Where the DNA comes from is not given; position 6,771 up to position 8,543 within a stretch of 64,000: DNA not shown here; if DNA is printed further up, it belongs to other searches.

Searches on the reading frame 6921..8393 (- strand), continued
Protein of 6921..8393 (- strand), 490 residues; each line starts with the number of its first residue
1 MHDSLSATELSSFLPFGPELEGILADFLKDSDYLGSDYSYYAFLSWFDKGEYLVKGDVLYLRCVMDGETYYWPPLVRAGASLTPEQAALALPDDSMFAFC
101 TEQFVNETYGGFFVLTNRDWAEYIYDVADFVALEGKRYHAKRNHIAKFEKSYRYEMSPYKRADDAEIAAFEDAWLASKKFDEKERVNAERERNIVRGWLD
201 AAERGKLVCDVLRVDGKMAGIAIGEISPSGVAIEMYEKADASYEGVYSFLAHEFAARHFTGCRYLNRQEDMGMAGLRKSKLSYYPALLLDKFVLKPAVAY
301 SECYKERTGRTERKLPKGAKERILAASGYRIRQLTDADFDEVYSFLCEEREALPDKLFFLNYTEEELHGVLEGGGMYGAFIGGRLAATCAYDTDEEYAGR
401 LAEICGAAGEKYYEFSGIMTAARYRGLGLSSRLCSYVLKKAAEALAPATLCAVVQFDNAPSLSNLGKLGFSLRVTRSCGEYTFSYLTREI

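Call 13: find_related_loci(query=A1, collection=genome_contigs, flank=10000)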
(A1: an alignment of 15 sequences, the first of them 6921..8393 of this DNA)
Query A1 (490 aa) in genome_contigs; peptide patterns used: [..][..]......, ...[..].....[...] (x = any residue, [..] = any of these).
422 stretches matched a pattern; 383 encode a relative of the query (tblastn E <= 1e-3); the best 80 are kept; 80 distinct loci.
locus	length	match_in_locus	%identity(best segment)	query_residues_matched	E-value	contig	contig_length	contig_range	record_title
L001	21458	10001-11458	66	1-490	0e+0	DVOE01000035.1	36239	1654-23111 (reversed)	MAG TPA_asm: Candidatus Limadaptatus stercoripullorum isolate 10406 CHK104__C262727_L36239_ERR2241852, whole genome shot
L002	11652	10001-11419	65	13-487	0e+0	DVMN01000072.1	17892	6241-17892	MAG TPA_asm: Candidatus Limadaptatus stercorigallinarum isolate 1063 CHK57__C272317_L17892_ERR2241743, whole genome shot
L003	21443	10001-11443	62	8-490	0e+0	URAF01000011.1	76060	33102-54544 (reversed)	uncultured Clostridiales bacterium isolate UMGS814 genome assembly, contig: NODE_108_length_76060_cov_4.344293, whole ge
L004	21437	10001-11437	62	10-490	0e+0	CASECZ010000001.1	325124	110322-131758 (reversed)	uncultured Clostridia bacterium isolate A31_L1_344344_idba_bin.52 genome assembly, contig: A31_L1_344344_idba_bin.52.fa_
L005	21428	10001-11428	63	12-490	0e+0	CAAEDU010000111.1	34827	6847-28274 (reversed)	MAG TPA_asm: Clostridia bacterium, isolate HGM11451, WGS project CAAEDU010000000 data, contig: ERS396505_7_k85_193514, w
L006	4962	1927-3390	61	1-490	0e+0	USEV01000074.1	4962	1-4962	uncultured Clostridiales bacterium isolate UMGS1656 genome assembly, contig: NODE_1390_length_4962_cov_4.099450, whole g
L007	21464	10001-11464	59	1-490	0e+0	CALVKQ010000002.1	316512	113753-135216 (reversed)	MAG: uncultured Clostridia bacterium isolate BRZ_ET__bin92 genome assembly, contig: BRZ_ET__NODE_26_length_316512_cov_23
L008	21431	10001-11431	60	12-490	0e+0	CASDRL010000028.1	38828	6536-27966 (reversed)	uncultured Clostridia bacterium isolate SI.A15.metabat-bins.145 genome assembly, contig: SI.A15.metabat-bins.145.fa_k141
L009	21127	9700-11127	62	12-490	0e+0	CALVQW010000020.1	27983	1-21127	MAG: uncultured Clostridia bacterium isolate BRZ_MP__bin75 genome assembly, contig: BRZ_MP__NODE_1508_length_27983_cov_2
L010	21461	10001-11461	60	2-490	0e+0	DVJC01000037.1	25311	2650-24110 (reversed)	MAG TPA_asm: Candidatus Limadaptatus stercoravium isolate CHK154-227 CHK154__C120565_L25311_ERR2241939, whole genome sho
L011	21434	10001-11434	59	11-490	0e+0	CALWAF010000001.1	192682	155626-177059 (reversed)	MAG: uncultured Clostridia bacterium isolate BRZ_BI__bin75 genome assembly, contig: BRZ_BI__NODE_55_length_192682_cov_7.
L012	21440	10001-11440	62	11-490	0e+0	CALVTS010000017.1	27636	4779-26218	MAG: uncultured Clostridia bacterium isolate BRZ_V__bin16 genome assembly, contig: BRZ_V__NODE_1613_length_27636_cov_41.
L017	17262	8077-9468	49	7-490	5e-146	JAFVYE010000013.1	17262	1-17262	MAG: Clostridia bacterium isolate RGIG5502 Sheep_Colon.Co__c265939, whole genome shotgun sequence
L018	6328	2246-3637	49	27-490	4e-143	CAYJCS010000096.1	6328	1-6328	MAG TPA_asm: uncultured Bacteroidaceae bacterium isolate ERP122455_co2_178 genome assembly, contig: NODE_4510_length_632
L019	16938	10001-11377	49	13-490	2e-142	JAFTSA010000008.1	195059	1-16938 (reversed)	MAG: Clostridia bacterium isolate RGIG4097 Roe_deer_Cecum.Co__c2054573, whole genome shotgun sequence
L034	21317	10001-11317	38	23-490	4e-104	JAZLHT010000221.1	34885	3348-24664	MAG: Candidatus Enterocola sp. isolate T1900044980_TA20190042.MAGScoT_cleanbin_000012 SGB_4114_k141_713118, whole genome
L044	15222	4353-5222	40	13-294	8e-57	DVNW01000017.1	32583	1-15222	MAG TPA_asm: Candidatus Faecicola pullistercoris isolate 5944 CHK104__C392516_L32583_ERR2241852, whole genome shotgun se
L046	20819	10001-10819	37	34-293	6e-47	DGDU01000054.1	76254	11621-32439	MAG TPA_asm: Christensenella sp. UBA3944 UBA3944_contig_6902, whole genome shotgun sequence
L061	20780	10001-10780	33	30-293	1e-38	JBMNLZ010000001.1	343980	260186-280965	MAG: Bacilli bacterium isolate SBF912LR0HQ0065 contig_25964, whole genome shotgun sequence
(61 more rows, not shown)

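Call 16: find_encoding_contigs(protein=P0067, flank=8000, max_places=2)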
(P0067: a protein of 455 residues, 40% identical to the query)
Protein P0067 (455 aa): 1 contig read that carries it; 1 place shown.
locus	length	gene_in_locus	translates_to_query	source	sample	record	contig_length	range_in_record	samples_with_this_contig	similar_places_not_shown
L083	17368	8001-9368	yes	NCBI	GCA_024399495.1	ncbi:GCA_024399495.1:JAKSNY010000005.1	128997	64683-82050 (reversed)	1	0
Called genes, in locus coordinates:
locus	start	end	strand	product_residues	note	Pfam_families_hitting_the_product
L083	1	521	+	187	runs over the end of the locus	-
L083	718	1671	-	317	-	PF08843:AbiEii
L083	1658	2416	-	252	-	-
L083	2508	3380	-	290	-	-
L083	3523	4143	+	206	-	-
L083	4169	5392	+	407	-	-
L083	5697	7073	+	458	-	PF00171:Aldedh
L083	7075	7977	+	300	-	PF00892:EamA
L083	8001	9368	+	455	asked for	PF09924:LPG_synthase_C, PF13302:Acetyltransf_3 (weak)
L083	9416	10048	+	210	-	PF01693:Cauli_VI, PF00075:RNase_H (weak), PF13456:RVT_3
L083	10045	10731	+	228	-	PF01569:PAP2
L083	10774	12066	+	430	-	PF00919:UPF0004, PF04055:Radical_SAM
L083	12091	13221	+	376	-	PF01702:TGT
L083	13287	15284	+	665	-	PF14121:Porin_10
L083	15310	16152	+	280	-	PF00497:SBP_bac_3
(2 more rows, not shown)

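Call 17: find_encoding_contigs(protein=P0086, flank=8000, max_places=4)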
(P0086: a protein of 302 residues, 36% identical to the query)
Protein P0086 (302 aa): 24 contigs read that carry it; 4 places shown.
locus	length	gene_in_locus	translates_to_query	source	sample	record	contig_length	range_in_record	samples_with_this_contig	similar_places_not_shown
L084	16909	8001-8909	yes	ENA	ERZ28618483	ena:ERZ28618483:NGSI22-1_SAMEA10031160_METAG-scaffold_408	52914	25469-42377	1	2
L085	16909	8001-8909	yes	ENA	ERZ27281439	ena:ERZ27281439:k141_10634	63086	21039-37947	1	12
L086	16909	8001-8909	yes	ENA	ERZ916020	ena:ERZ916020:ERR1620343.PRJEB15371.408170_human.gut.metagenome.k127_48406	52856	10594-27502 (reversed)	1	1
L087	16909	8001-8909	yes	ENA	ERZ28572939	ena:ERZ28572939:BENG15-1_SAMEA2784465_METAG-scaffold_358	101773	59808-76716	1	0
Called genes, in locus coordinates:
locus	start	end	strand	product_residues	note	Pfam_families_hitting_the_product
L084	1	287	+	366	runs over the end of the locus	PF00534:Glycos_transf_1, PF13692:Glyco_trans_1_4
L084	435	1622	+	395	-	PF00534:Glycos_transf_1, PF13524:Glyco_trans_1_2, PF13692:Glyco_trans_1_4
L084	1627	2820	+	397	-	PF00534:Glycos_transf_1, PF13692:Glyco_trans_1_4, PF13524:Glyco_trans_1_2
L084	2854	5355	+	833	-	-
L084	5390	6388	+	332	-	PF00535:Glycos_transf_2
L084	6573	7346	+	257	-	PF02511:Thy1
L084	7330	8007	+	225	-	PF02223:Thymidylate_kin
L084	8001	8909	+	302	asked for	PF09924:LPG_synthase_C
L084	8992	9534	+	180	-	PF01965:DJ-1_PfpI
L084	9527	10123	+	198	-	PF01812:5-FTHF_cyc-lig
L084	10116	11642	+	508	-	PF02618:YceG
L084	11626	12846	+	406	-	PF01136:Peptidase_U32, PF16325:Peptidase_U32_C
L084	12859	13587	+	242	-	-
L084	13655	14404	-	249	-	-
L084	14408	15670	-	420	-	PF00171:Aldedh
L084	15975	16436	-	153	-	PF13527:Acetyltransf_9, PF00583:Acetyltransf_1, PF13673:Acetyltransf_10, PF13508:Acetyltransf_7, PF13880:Acetyltransf_13 (faint)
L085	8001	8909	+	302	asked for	PF09924:LPG_synthase_C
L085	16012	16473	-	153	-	PF13527:Acetyltransf_9, PF00583:Acetyltransf_1, PF13673:Acetyltransf_10, PF13508:Acetyltransf_7, PF13880:Acetyltransf_13 (faint)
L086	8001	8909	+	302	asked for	PF09924:LPG_synthase_C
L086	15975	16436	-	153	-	PF13527:Acetyltransf_9, PF00583:Acetyltransf_1, PF13673:Acetyltransf_10, PF13508:Acetyltransf_7, PF13880:Acetyltransf_13 (faint)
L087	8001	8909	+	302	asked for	PF09924:LPG_synthase_C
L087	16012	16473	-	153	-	PF13527:Acetyltransf_9, PF00583:Acetyltransf_1, PF13673:Acetyltransf_10, PF13508:Acetyltransf_7, PF13880:Acetyltransf_13 (faint)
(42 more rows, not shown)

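Call 31: search_solved_structures(query=A1, max_evalue=1, show_alignments=3)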
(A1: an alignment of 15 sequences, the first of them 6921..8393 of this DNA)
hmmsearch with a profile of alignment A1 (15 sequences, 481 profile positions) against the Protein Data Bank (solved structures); distinct sequences matched with E-value up to 1: 38.
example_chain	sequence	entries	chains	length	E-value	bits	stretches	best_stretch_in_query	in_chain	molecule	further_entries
2hqy_A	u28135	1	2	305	4.1e-55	190.5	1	3-285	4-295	conserved hypothetical protein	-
4mbu_A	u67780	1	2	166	2.8e-05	26.2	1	407-476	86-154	Similar to N-acetyltransferase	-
3g8w_A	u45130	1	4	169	2.8e-05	26.2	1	319-461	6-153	Lactococcal prophage ps3 protein 05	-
8osp_A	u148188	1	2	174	0.00069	21.6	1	384-467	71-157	N-acetyltransferase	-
2jlm_A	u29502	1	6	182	0.0007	21.6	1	408-473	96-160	PUTATIVE PHOSPHINOTHRICIN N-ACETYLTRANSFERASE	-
3dr6_A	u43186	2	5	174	0.0013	20.7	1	408-468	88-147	yncA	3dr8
8a9n_A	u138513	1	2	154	0.012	17.5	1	400-465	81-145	Acetyltransferase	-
3fbu_A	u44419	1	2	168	0.013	17.4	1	399-463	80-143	Acetyltransferase, GNAT family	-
4e8o_A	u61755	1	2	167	0.013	17.4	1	405-465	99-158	Aac(6')-Ih protein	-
7ovu_A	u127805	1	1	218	0.013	17.4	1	395-465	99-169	Acyl-CoA N-acyltransferases (NAT) superfamily protein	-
2i79_A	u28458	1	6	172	0.017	17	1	408-471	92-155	Acetyltransferase, GNAT family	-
4h89_A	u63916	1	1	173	0.024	16.5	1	408-464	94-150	GCN5-related N-acetyltransferase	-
1yr0_A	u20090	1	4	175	0.025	16.4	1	408-465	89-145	phosphinothricin acetyltransferase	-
8a9o_A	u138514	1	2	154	0.032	16.1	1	400-465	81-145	DpA polyamine acetyltransferase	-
4evy_A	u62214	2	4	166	0.035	16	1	405-465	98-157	Aminoglycoside N(6')-acetyltransferase type 1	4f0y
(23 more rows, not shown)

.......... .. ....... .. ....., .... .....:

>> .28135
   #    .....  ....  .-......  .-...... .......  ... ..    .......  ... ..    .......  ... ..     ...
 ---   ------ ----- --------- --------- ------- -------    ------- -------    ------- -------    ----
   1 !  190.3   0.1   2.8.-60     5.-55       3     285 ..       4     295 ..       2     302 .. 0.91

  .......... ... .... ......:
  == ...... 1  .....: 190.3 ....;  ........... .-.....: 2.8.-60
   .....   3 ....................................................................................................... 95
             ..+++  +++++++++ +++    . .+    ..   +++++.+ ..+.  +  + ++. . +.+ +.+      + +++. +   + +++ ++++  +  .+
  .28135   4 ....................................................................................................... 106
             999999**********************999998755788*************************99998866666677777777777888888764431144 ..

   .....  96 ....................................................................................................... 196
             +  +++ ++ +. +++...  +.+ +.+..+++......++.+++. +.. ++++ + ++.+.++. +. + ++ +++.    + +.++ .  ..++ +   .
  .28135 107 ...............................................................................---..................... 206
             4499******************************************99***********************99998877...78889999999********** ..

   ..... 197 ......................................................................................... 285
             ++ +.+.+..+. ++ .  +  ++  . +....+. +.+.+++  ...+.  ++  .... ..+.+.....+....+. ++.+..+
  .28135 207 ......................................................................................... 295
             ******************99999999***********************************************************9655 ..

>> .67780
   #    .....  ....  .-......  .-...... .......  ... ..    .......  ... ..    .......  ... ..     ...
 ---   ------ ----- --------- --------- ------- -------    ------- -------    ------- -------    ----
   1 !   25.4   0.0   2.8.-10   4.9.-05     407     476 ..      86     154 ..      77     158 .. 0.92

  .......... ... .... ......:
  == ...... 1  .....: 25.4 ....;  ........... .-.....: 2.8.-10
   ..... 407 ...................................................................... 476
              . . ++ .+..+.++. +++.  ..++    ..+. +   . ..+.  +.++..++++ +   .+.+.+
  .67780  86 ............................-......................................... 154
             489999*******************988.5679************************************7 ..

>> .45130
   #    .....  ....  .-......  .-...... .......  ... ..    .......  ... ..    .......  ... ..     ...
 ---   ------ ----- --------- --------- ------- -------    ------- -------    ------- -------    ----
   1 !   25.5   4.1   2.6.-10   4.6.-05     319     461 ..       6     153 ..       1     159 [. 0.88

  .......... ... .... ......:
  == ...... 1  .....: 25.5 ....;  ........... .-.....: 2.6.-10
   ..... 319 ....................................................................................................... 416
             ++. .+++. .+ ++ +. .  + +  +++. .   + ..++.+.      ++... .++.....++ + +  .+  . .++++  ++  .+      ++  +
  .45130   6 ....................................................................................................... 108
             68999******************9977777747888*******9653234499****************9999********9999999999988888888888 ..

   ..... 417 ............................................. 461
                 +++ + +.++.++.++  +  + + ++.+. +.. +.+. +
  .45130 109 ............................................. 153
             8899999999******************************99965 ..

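Call 74: search_protein_families(library=pfam, proteins=[L034:7375-8985:-, L034:9055-9990:+, L034:9956-11326:+, L034:11397-12860:+, L034:12908-13540:+, L034:13509-14282:+, L061:9911-11707:+, L044:4347-6197:+, L046:9929-11767:+], max_evalue=0.001)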
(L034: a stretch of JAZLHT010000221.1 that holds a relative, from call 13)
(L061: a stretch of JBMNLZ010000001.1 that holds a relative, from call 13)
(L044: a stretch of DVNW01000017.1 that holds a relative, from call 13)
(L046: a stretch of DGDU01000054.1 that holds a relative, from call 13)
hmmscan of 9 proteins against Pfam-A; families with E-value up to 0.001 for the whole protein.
L034:7375-8985:- (536 aa): 3 families
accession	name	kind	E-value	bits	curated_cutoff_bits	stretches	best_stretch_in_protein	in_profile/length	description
PF01637.24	ATPase_2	-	1.2e-14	55.1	33.2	1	64-273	1-224/225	ATPase domain predominantly from Archaea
PF13191.12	AAA_16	-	1.5e-09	39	32.6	1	63-182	1-151/167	AAA ATPase domain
PF13173.12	AAA_14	-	1.2e-07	32.2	27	1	84-240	3-127/129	AAA domain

L034:9055-9990:+ (311 aa): 1 family
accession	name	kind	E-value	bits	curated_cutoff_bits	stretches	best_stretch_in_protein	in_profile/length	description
PF00892.27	EamA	-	3.6e-29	102.2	28.2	2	12-146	2-134/135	EamA-like transporter family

L034:9956-11326:+ (456 aa): 4 families
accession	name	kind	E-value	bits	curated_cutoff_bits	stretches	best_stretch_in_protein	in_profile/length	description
PF09924.15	LPG_synthase_C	-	2.1e-25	89.9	27.5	1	89-283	73-291/298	Phosphatidylglycerol lysyltransferase, C-terminal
PF13302.13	Acetyltransf_3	-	7e-08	33.7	25.4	1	381-435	84-138/138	Acetyltransferase (GNAT) domain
PF08445.16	FR47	-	8.5e-06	26.1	22.1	1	378-439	23-82/86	FR47-like protein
PF00583.31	Acetyltransf_1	-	2.1e-05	25.2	20.7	1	336-434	32-116/116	Acetyltransferase (GNAT) family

L034:11397-12860:+ (487 aa): 4 families
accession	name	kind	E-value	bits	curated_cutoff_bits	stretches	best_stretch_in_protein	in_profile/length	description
PF01637.24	ATPase_2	-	8.2e-19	68.7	33.2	1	7-222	3-224/225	ATPase domain predominantly from Archaea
PF13191.12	AAA_16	-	1.4e-07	32.6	32.6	1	6-126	3-146/167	AAA ATPase domain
PF13401.12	AAA_22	-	9.8e-07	29.6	27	1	23-156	4-123/130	AAA domain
PF13173.12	AAA_14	-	1.9e-06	28.3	27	1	25-189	3-127/129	AAA domain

L034:12908-13540:+ (210 aa): 3 families
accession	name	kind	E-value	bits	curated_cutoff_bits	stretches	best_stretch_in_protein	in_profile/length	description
PF01693.22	Cauli_VI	-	1.1e-19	70.9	21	1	6-49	1-44/44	Ribonuclease H1 N-terminal domain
PF00075.30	RNase_H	-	1.2e-07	32.4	25.8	1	81-174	6-98/141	RNase H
PF13456.12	RVT_3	-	2e-07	31.4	21.6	1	107-161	29-83/123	Reverse transcriptase-like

L034:13509-14282:+ (257 aa): 2 families
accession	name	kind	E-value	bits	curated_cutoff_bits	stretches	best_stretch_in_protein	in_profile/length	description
PF01569.27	PAP2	-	2.4e-21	76.3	27.2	1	110-236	10-128/130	PAP2 superfamily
PF14378.12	PAP2_3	-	2.6e-05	24.6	27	1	148-227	112-189/190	PAP2 superfamily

L061:9911-11707:+ (598 aa): 4 families
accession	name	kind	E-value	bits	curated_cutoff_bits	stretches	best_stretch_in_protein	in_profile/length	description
PF09924.15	LPG_synthase_C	-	7.4e-32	111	27.5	1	37-291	9-297/298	Phosphatidylglycerol lysyltransferase, C-terminal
PF13527.13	Acetyltransf_9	-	6.9e-10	39.5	25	1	297-408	11-124/127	Acetyltransferase (GNAT) domain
PF13530.11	SCP2_2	-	3e-05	25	23.2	1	513-574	3-70/105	Sterol carrier protein domain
PF13673.13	Acetyltransf_10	-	0.00039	20.9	23.6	1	328-414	24-113/128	Acetyltransferase (GNAT) domain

L044:4347-6197:+ (616 aa): 2 families
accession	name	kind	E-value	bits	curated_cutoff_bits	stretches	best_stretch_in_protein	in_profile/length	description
PF09924.15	LPG_synthase_C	-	4.3e-43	147.9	27.5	1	24-292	7-297/298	Phosphatidylglycerol lysyltransferase, C-terminal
PF13527.13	Acetyltransf_9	-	1e-14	55.1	25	1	298-411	11-126/127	Acetyltransferase (GNAT) domain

L046:9929-11767:+ (612 aa): 3 families
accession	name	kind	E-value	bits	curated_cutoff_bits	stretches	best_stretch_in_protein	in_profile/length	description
PF09924.15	LPG_synthase_C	-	2.9e-26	92.7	27.5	1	27-298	9-297/298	Phosphatidylglycerol lysyltransferase, C-terminal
PF13527.13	Acetyltransf_9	-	9.6e-19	68.1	25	1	310-424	11-126/127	Acetyltransferase (GNAT) domain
PF13508.13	Acetyltransf_7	-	7.5e-05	23.5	27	1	375-424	33-84/84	Acetyltransferase (GNAT) domain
